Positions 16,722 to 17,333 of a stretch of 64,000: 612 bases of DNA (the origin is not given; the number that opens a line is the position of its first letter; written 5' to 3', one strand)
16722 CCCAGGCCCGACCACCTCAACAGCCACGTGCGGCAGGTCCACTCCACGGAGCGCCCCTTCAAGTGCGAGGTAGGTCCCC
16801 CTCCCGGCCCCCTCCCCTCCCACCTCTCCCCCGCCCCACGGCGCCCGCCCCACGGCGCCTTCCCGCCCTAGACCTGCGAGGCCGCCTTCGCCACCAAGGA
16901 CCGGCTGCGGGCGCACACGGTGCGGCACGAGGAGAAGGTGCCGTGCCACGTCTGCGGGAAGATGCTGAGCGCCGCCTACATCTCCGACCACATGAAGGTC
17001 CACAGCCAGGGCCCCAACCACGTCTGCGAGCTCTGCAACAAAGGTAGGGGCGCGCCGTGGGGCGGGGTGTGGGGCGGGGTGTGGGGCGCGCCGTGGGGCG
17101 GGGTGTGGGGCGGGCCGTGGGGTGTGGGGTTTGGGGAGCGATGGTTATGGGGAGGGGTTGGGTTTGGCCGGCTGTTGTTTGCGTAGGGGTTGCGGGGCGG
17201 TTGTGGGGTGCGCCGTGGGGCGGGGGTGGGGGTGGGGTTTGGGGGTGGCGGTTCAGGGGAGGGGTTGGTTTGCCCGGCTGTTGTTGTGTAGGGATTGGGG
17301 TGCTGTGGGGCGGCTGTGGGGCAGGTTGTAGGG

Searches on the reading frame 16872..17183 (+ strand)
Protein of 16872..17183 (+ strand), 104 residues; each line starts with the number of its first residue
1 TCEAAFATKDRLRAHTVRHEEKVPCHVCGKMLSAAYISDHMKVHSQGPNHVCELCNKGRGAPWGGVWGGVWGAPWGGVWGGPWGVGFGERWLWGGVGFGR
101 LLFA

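Call 65: search_protein_families(library=pfam, proteins=[window:16872-17183:+], max_evalue=0.01)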
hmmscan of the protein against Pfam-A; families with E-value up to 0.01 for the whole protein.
window:16872-17183:+ (104 aa): 2 families
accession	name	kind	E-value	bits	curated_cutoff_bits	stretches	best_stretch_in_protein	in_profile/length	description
PF00096.32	zf-C2H2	-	0.00033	21.4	25.2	0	24-44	2-23/23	Zinc finger, C2H2 type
PF13894.12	zf-C2H2_4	-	0.00051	21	27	0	24-44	2-23/24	C2H2-type zinc finger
